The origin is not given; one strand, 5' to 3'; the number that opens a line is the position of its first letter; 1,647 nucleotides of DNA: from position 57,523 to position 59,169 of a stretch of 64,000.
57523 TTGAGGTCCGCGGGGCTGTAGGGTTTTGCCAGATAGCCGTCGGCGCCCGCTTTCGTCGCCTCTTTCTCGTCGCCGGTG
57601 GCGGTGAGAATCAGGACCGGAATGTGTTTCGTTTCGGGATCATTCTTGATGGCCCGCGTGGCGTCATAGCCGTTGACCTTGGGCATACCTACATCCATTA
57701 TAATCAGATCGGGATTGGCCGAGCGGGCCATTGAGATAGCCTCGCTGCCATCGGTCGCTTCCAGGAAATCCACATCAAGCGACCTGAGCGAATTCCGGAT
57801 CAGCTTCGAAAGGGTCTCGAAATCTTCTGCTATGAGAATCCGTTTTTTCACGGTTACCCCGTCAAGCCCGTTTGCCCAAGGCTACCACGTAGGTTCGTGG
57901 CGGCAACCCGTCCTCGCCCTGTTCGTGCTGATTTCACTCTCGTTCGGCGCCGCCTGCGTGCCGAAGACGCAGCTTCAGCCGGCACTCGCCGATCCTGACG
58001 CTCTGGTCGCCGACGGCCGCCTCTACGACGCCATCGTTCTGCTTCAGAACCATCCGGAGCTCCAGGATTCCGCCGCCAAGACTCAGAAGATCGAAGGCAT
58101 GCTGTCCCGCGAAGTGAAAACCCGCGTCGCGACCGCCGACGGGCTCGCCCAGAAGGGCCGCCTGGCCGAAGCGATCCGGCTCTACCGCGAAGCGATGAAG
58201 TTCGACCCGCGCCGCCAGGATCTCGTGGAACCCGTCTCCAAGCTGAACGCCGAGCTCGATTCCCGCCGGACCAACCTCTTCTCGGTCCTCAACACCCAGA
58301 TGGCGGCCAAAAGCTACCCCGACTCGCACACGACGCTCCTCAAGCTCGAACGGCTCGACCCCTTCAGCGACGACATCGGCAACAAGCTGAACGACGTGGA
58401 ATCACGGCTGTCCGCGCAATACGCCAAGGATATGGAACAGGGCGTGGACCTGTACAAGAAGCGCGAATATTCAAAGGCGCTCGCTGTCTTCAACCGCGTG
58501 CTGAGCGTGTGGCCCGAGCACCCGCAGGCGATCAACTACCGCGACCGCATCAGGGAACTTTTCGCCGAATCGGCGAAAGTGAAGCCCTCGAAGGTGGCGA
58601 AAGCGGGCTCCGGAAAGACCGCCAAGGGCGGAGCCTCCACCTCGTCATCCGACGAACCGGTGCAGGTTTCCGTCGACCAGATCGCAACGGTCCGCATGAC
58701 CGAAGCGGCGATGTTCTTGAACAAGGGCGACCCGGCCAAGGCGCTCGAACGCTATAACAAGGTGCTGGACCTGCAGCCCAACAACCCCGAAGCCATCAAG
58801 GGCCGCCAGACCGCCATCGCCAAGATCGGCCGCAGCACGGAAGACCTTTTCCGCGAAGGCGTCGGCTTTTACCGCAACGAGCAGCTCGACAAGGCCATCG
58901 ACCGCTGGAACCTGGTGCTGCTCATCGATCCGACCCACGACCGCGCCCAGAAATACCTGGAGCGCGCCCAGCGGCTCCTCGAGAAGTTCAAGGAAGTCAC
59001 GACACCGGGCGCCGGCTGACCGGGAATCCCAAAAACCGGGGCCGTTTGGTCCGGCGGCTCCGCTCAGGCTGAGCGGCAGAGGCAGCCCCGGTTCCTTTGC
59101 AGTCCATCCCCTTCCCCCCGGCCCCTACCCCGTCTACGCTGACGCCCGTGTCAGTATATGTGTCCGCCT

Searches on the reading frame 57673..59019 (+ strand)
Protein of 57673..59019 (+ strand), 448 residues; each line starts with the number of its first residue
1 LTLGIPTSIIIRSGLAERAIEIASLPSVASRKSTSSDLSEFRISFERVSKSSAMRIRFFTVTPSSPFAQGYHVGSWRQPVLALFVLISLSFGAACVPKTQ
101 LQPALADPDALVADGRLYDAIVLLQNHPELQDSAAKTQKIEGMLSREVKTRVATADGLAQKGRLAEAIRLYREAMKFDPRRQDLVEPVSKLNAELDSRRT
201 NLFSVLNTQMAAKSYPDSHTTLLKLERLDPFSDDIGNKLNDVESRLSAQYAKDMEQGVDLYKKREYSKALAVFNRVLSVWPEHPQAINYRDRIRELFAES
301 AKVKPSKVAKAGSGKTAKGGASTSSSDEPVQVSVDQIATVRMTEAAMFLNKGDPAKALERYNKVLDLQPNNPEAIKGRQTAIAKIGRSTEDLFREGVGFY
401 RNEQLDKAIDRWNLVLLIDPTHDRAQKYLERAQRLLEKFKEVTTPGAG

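Call 24: search_protein_families(library=pfam, proteins=[window:57673-59019:+], max_evalue=0.00001)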
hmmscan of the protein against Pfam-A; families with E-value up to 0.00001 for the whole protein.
window:57673-59019:+ (448 aa): 8 families
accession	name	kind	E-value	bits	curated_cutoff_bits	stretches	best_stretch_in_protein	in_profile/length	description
PF07719.23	TPR_2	-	8.6e-18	63.4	27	0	155-180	8-33/34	Tetratricopeptide repeat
PF00515.34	TPR_1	-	1.1e-12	47.6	27.8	0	345-371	8-34/34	Tetratricopeptide repeat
PF13414.12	TPR_11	-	2.2e-12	46.9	26.8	0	350-374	6-30/42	TPR repeat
PF13428.12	TPR_14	-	4e-10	39.8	23.5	0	345-376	8-39/44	Tetratricopeptide repeat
PF13432.12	TPR_16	-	1.8e-07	31.9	32.7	0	255-286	2-33/65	Tetratricopeptide repeat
PF13424.12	TPR_12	-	2e-07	31.5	30.1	0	155-176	52-73/77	Tetratricopeptide repeat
PF14559.12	TPR_19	-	2.5e-07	31.3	25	0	351-375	4-28/68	Tetratricopeptide repeat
PF13181.12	TPR_8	-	5.6e-06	26.6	25.7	0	348-371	11-34/34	Tetratricopeptide repeat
